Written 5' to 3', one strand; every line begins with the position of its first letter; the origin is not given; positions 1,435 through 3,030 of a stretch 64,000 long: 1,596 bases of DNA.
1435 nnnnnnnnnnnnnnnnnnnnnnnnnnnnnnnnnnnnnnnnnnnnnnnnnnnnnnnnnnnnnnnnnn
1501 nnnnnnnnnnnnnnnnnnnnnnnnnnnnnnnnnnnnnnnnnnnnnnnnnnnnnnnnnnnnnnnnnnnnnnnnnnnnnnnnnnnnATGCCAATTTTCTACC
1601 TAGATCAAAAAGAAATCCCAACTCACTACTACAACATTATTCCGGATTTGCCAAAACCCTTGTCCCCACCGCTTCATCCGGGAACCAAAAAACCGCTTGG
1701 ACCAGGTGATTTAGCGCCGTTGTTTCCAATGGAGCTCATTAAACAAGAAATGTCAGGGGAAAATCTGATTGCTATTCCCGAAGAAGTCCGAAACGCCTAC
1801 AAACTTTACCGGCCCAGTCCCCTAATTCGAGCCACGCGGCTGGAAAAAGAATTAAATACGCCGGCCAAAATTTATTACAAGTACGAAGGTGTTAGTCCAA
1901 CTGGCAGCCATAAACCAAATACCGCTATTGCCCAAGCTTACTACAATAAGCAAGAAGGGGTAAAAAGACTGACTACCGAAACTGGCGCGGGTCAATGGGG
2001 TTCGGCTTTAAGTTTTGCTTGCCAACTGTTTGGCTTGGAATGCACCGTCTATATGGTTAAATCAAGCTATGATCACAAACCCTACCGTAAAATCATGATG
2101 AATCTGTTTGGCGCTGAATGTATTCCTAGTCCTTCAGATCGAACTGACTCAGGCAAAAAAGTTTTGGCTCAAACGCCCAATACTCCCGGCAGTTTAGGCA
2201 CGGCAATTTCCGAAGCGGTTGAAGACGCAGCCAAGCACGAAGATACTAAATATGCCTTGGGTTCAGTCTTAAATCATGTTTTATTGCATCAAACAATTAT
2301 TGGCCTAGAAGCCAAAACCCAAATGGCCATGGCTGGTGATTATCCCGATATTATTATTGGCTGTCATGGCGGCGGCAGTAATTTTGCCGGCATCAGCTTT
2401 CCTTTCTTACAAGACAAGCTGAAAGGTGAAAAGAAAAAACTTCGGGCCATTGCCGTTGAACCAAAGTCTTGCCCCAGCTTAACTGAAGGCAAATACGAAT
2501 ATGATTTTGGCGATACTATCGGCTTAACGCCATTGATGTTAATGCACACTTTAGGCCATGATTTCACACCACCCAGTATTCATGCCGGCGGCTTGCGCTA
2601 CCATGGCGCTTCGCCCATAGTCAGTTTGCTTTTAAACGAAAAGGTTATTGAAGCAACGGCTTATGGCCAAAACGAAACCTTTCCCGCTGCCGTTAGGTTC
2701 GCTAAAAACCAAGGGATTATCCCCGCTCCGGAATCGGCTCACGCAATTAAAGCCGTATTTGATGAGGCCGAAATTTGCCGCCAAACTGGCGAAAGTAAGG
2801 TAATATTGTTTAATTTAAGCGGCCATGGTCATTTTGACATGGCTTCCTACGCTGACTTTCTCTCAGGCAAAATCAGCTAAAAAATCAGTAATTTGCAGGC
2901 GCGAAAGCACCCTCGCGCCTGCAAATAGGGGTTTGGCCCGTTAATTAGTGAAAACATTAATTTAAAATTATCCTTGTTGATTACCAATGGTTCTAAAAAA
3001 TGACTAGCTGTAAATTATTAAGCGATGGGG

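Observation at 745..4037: T-box riboswitch controlling a small unknown ORF, followed by stand-alone trpB2 and trpS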

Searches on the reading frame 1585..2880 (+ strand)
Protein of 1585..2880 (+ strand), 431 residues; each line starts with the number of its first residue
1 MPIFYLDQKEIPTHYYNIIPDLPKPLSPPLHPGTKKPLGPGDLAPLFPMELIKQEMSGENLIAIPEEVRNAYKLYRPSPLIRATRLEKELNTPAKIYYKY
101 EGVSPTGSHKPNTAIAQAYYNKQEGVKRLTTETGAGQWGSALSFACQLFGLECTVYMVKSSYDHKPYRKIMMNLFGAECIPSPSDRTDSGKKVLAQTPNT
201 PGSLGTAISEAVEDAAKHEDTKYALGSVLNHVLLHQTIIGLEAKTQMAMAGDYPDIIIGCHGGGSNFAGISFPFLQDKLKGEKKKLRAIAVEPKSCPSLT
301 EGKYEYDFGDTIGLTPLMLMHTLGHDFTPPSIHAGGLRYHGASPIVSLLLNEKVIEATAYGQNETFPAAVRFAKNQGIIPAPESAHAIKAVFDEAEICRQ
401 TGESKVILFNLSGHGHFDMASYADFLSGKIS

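Call 7: search_protein_families(library=pfam, proteins=[window:1585-2880:+], max_evalue=0.1)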
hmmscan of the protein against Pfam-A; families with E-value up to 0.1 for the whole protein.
window:1585-2880:+ (431 aa): 1 family
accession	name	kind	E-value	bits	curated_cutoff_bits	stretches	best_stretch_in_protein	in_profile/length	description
PF00291.31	PALP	-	5.3e-42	144.6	35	1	74-413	4-295/295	Pyridoxal-phosphate dependent enzyme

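Call 8: search_protein_families(library=ncbifam, proteins=[window:1585-2880:+], max_evalue=0.1)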
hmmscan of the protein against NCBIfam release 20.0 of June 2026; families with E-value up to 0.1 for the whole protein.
window:1585-2880:+ (431 aa): 26 families (the best 25 are shown)
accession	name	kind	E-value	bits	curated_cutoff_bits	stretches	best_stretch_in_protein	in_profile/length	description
NF009057.0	PRK12391.1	equivalog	1.1e-221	736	366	1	5-430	7-430/441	TrpB-like pyridoxal phosphate-dependent enzyme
TIGR01415.1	trpB_rel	hypoth_equivalog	3e-200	665.3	518.85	1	11-428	1-418/419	TrpB-like pyridoxal phosphate-dependent enzyme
NF010376.0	PRK13803.1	equivalog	4.2e-52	177.8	819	1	76-427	259-596/600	bifunctional phosphoribosylanthranilate isomerase/tryptophan synthase subunit beta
TIGR00263.1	trpB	equivalog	2.7e-48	165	392.45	1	75-422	48-381/385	tryptophan synthase subunit beta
NF010375.0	PRK13802.1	equivalog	2.8e-34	118.3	1386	1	74-423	323-670/695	bifunctional indole-3-glycerol phosphate synthase/tryptophan synthase subunit beta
NF004996.0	PRK06381.1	equivalog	4.9e-15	55.4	266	1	77-185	15-118/319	threonine synthase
NF006050.0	PRK08197.1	equivalog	4.4e-11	42.2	303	1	78-193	81-191/406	threonine synthase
TIGR01139.1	cysK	equivalog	1.3e-09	37.7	350.95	1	85-410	12-284/298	cysteine synthase A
NF006390.0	PRK08639.1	equivalog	2.6e-09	36.6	421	2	73-166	21-112/418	threonine ammonia-lyase IlvA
TIGR01136.1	cysKM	subfamily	5.7e-09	35.8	344.15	1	79-303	9-208/299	cysteine synthase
TIGR02079.1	THD1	equivalog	5.3e-08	32.1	440.55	1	72-301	11-212/410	threonine ammonia-lyase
NF005292.0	PRK06815.1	equivalog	1.8e-07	30.6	371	1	64-179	4-118/320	threonine/serine dehydratase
NF006094.0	PRK08246.1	subfamily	3.8e-07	29.8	331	1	75-301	21-208/310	serine/threonine dehydratase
NF008735.0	PRK11761.1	equivalog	8.3e-07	28.5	413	1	78-196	13-129/296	cysteine synthase CysM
NF040741.1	ornith_OrtB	equivalog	9.2e-06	24.4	550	1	88-165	76-150/464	2-amino-4-oxopentanoate thiolase subunit OrtB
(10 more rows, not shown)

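Call 13: find_related_loci(query=window:1585-2880:+, collection=genome_contigs, flank=4000)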
Query window:1585-2880:+ (431 aa) in genome_contigs; peptide patterns used: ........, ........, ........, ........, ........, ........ (x = any residue, [..] = any of these).
599 stretches matched a pattern (row limit reached: there are more); 590 encode a relative of the query (tblastn E <= 1e-3); the best 80 are kept; 80 distinct loci.
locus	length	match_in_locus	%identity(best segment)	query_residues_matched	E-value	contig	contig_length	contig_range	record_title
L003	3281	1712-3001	76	1-430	0e+0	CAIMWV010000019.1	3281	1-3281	MAG: Candidatus Staskawiczbacteria bacterium isolate AlinenSediments_bin-0833 genome assembly, contig: bin-0833:19/35, w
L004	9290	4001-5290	78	1-430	0e+0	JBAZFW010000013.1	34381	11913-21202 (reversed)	MAG: Patescibacteria group bacterium isolate SO_2017_LW3_29 NODE_3017_length_34381_cov_3.987184_LW162_2017, whole genome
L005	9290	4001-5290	69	1-430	0e+0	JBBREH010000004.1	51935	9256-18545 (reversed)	MAG: Candidatus Doudnabacteria bacterium isolate Co_metawrap_2493 Cmw_2493_k141_4669391_length_51935_cov_22.9983, whole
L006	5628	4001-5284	66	4-431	0e+0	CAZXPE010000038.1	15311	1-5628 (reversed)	MAG TPA_asm: uncultured bacterium isolate SRP090828_co1_86 genome assembly, contig: NODE_659_length_15311_cov_10.829969,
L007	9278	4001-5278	66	4-430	0e+0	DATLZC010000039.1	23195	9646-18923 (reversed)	MAG TPA_asm: Dehalococcoidia bacterium isolate SMAG_U13288 k141_439546, whole genome shotgun sequence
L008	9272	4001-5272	67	6-431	0e+0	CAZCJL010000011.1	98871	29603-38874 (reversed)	MAG TPA_asm: uncultured Cytophagia bacterium isolate SRP141376_co4_213 genome assembly, contig: NODE_330_length_98871_co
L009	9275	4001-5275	67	6-431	0e+0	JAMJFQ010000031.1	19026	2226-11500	MAG: ANME-2 cluster archaeon isolate B4-03 NODE_350_length_19026_cov_289.781456, whole genome shotgun sequence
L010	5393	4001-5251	68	6-424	0e+0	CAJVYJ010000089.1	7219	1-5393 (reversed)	MAG TPA_asm: uncultured actinobacterium isolate DRR093004_bin.3_MetaBAT_v2.12.1_MAG genome assembly, contig: NODE_5548_l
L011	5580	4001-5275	66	4-430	0e+0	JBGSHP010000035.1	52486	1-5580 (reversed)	MAG: Candidatus Zixiibacteriota bacterium isolate JTS-AC108 k141_4559960, whole genome shotgun sequence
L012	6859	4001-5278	68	4-430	0e+0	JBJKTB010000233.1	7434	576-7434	MAG: Ignavibacteriaceae bacterium isolate Bin_97 S1Ck127_2422046_flag_1_multi_7.0000_len_7434, whole genome shotgun sequ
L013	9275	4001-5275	67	4-430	0e+0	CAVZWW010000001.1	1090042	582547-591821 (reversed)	MAG: uncultured Bacteroidetes bacterium isolate MFD04716.bin.1.116 genome assembly, contig: contig_11458, whole genome s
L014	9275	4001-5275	67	4-430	0e+0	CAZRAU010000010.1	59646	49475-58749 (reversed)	MAG TPA_asm: uncultured bacterium isolate SRP185410_co2_431 genome assembly, contig: NODE_427_length_59646_cov_6.397594,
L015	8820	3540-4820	67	4-430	0e+0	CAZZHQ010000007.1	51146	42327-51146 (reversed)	MAG TPA_asm: uncultured Dehalococcoidales bacterium isolate SRP178699_co1_156 genome assembly, contig: NODE_584_length_5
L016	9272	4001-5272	68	6-430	0e+0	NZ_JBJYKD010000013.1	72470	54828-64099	Thermoanaerobacterium sp. DL9XJH110 NODE_13_length_72470_cov_165.198458, whole genome shotgun sequence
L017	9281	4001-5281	66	4-430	0e+0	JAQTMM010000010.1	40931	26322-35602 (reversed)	MAG: Dehalococcoidales bacterium isolate STA_40 NODE_1856_length_40931_cov_10.891726_Sandtown_A, whole genome shotgun se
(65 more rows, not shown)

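Call 23: find_related_loci(query=window:1585-2880:+, collection=metagenome_contigs, flank=2500)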
Query window:1585-2880:+ (431 aa) in metagenome_contigs; peptide patterns used: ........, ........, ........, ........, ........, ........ (x = any residue, [..] = any of these).
600 stretches matched a pattern (row limit reached: there are more); 584 encode a relative of the query (tblastn E <= 1e-3); the best 80 are kept; 80 distinct loci.
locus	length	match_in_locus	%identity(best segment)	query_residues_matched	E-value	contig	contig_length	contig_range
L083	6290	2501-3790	76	1-430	0e+0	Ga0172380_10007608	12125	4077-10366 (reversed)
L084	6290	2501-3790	77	1-430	0e+0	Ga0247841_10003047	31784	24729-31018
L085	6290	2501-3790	77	1-430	0e+0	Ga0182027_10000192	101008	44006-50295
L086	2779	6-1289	76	3-430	0e+0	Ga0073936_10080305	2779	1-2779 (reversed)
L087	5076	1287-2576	76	1-430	0e+0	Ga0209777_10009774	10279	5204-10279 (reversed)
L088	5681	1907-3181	69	4-430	0e+0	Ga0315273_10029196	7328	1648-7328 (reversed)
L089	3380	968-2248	69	4-430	0e+0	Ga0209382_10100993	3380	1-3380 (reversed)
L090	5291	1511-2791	69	4-430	0e+0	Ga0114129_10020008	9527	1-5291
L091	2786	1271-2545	68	6-430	0e+0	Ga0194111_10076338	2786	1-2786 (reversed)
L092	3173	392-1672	66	5-431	0e+0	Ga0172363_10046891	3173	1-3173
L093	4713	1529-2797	67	6-430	0e+0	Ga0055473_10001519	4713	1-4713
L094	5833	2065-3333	67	6-430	0e+0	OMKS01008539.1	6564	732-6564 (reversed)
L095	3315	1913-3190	66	6-431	0e+0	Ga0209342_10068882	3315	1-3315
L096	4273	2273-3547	67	4-430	0e+0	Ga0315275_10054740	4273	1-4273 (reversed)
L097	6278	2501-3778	67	4-430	0e+0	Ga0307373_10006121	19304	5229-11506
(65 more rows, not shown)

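Call 74: search_protein_families(library=pfam, proteins=[L004:3425-3619:+, L004:3632-3832:+, L004:1020-1991:+, L004:2002-3078:+, L004:5764-6852:+], max_evalue=0.05)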
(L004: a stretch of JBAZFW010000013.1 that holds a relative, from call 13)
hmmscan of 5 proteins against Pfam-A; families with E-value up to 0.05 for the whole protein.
L004:3425-3619:+ (64 aa): 0 families

L004:3632-3832:+ (66 aa): 0 families

L004:1020-1991:+ (323 aa): 1 family
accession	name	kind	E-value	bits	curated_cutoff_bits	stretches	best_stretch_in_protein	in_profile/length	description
PF01636.29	APH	-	1.5e-19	71.1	23.2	1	57-243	22-215/239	Phosphotransferase enzyme family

L004:2002-3078:+ (358 aa): 3 families
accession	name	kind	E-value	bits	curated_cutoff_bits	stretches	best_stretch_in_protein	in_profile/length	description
PF00814.31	TsaD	-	1.3e-88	297.6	24.8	1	26-330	1-263/264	tRNA N6-adenosine threonylcarbamoyltransferase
PF22521.2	HypF_C_2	-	2.9e-07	31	27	1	249-308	161-220/241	Carbamoyltransferase, Kae1-like Domain, second subdomain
PF02543.21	Carbam_trans_N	-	0.013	15.4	24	1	248-303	267-322/346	Carbamoyltransferase N-terminus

L004:5764-6852:+ (362 aa): 3 families
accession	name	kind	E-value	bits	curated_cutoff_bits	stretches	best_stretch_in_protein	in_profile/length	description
PF00579.31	tRNA-synt_1b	-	4.4e-77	259.7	21.1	1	5-318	1-291/292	tRNA synthetases class I (W and Y)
PF20203.3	DUF6565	-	0.0049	17.6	24.5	0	296-348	21-74/86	Domain of unknown function (DUF6565)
PF18502.6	Mrpl_C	-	0.0053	17.5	25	1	287-356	35-99/111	54S ribosomal protein L8 C-terminal domain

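Call 76: find_homologous_proteins(query=window:1585-2880:+, max_evalue=1e-150)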
Query window:1585-2880:+ (431 aa): 7937 proteins with E <= 1e-150 among 8000 candidates; the best 120 are listed.
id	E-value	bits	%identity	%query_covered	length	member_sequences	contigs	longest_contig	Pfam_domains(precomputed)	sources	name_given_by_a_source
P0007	1.7e-293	991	100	100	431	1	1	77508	PF00291.32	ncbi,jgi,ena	ncbi:MAG: TrpB-like pyridoxal phosphate-dependent enzyme [Patescibacteria group bacterium]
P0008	4.6e-259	878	88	100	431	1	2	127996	PF00291.32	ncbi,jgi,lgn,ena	ncbi:MAG: TrpB-like pyridoxal phosphate-dependent enzyme [Patescibacteria group bacterium]|jgi:trypt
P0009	1.4e-257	873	87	100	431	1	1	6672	PF00291.32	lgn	-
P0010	5.0e-255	864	86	100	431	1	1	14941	PF00291.32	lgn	-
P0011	4.9e-253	858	86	100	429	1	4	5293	PF00291.32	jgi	jgi:tryptophan synthase beta chain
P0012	6.8e-246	834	83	100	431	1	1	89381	PF00291.32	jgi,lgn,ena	-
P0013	5.8e-244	828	82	100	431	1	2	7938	PF00291.32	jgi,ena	-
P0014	2.1e-242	823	82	100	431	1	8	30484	PF00291.32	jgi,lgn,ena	-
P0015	5.5e-241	818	81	100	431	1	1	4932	PF00291.32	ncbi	-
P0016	3.6e-240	815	81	100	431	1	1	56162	PF00291.32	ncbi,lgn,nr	ncbi:MAG: TrpB-like pyridoxal phosphate-dependent enzyme [Patescibacteria group bacterium]|nr:TrpB-l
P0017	4.3e-240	815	81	100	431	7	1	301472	PF00291.32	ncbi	ncbi:MAG: TrpB-like pyridoxal phosphate-dependent enzyme [Patescibacteria group bacterium]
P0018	8.2e-240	814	81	100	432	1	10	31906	PF00291.32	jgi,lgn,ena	-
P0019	8.6e-240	814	81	100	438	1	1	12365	PF00291.32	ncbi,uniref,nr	ncbi:MAG: TrpB-like pyridoxal-phosphate dependent enzyme [Candidatus Buchananbacteria bacterium RIFC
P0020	1.2e-239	814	81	100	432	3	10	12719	PF00291.32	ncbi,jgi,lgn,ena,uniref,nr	ncbi:TrpB-like pyridoxal phosphate-dependent enzyme [Candidatus Falkowbacteria bacterium CG_4_10_14_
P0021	4.6e-239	812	80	100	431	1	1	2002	PF00291.32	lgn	-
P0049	1.0e-231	788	79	100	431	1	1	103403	PF00291.32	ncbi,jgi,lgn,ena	ncbi:MAG: TrpB-like pyridoxal phosphate-dependent enzyme [Candidatus Buchananbacteria bacterium]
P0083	3.5e-224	763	77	100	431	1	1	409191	PF00291.32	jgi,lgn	jgi:tryptophan synthase beta chain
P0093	5.6e-223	759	77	100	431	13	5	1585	PF00291.32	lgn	-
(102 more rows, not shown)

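Call 77: find_encoding_contigs(protein=P0008, flank=2500, max_places=1)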
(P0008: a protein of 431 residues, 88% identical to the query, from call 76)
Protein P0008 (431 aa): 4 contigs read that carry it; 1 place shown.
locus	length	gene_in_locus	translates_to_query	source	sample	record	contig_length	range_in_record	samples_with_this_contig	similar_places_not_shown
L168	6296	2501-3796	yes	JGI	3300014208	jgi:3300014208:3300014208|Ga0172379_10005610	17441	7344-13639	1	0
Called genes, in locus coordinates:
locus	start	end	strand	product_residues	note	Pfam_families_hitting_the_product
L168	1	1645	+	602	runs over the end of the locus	PF00753:Lactamase_B, PF12706:Lactamase_B_2, PF22505:RNase_J_b_CASP, PF17770:RNase_J_C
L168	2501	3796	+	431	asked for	PF00291:PALP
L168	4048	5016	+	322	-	PF00579:tRNA-synt_1b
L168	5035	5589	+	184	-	PF08123:DOT1 (faint), PF13489:Methyltransf_23 (weak)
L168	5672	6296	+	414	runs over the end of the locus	PF02812:ELFV_dehydrog_N, PF00208:ELFV_dehydrog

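Call 78: find_encoding_contigs(protein=P0012, flank=2500, max_places=1)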
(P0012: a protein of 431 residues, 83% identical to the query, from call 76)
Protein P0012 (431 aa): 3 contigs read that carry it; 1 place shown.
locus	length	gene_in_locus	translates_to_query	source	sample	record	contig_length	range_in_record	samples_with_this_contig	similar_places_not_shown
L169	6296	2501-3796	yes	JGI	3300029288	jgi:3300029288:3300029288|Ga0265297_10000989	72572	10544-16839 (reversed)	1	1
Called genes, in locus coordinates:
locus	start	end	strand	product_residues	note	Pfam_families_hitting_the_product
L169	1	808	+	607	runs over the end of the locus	PF00753:Lactamase_B, PF12706:Lactamase_B_2, PF22505:RNase_J_b_CASP, PF17770:RNase_J_C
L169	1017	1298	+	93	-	-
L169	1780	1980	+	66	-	-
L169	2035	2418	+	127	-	-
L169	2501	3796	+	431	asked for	PF00291:PALP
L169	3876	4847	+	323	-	PF00579:tRNA-synt_1b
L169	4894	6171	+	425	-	PF02812:ELFV_dehydrog_N, PF00208:ELFV_dehydrog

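Call 79: find_encoding_contigs(protein=P0017, flank=2500, max_places=1)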
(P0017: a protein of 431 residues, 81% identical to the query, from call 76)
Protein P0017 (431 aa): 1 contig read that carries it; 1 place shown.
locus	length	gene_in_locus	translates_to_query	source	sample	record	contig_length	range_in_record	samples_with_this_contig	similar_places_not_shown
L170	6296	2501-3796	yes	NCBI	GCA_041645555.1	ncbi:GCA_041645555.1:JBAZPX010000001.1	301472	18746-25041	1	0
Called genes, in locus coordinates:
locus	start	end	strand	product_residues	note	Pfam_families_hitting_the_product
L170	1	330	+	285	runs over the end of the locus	-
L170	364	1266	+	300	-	-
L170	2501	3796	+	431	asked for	PF00291:PALP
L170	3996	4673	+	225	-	-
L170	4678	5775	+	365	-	PF00579:tRNA-synt_1b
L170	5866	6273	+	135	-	-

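Call 80: find_encoding_contigs(protein=P0020, flank=2500, max_places=1)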
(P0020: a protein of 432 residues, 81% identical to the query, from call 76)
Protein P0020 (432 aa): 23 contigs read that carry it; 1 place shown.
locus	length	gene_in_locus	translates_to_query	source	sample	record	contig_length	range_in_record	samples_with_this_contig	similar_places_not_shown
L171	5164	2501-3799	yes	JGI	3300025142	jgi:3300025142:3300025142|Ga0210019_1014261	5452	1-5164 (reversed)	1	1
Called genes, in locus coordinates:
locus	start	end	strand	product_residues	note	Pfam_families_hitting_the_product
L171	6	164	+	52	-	-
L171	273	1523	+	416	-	PF00291:PALP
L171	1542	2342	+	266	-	PF00290:Trp_syntA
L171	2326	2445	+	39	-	-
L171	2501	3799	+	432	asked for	PF00291:PALP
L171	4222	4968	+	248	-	-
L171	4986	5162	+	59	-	?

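Call 81: find_encoding_contigs(protein=P0049, flank=2500, max_places=1)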
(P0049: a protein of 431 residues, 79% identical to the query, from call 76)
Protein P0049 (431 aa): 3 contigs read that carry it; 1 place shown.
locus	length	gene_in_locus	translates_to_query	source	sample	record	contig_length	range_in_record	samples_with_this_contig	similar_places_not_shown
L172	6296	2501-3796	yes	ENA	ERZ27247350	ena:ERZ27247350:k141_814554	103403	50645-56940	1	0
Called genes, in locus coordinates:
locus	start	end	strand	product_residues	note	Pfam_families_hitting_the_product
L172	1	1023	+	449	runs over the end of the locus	PF00291:PALP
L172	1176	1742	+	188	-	PF01862:PvlArgDC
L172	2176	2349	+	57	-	-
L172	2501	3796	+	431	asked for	PF00291:PALP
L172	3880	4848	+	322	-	PF00579:tRNA-synt_1b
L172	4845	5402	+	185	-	PF08123:DOT1 (faint), PF06325:PrmA, PF13489:Methyltransf_23 (weak), PF13649:Methyltransf_25 (weak)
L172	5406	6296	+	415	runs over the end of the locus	PF02812:ELFV_dehydrog_N, PF00208:ELFV_dehydrog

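Call 82: find_encoding_contigs(protein=P0083, flank=2500, max_places=1)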
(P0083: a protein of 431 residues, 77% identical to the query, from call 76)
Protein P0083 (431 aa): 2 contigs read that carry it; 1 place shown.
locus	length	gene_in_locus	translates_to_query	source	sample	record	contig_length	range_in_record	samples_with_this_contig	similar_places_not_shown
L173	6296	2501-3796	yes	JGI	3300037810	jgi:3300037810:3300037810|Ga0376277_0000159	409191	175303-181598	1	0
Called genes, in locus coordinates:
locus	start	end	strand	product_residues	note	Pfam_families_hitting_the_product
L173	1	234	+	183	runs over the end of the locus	PF01569:PAP2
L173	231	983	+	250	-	PF23023:Anti-Pycsar_Apyc1, PF00753:Lactamase_B, PF12706:Lactamase_B_2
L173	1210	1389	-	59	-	-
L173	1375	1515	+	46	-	-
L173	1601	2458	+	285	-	PF00290:Trp_syntA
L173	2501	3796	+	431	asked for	PF00291:PALP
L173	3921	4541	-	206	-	PF14528:LAGLIDADG_3 (weak)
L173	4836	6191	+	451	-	PF08529:NusA_N, PF00575:S1 (weak), PF13184:KH_NusA_1st, PF26594:KH_NusA_2nd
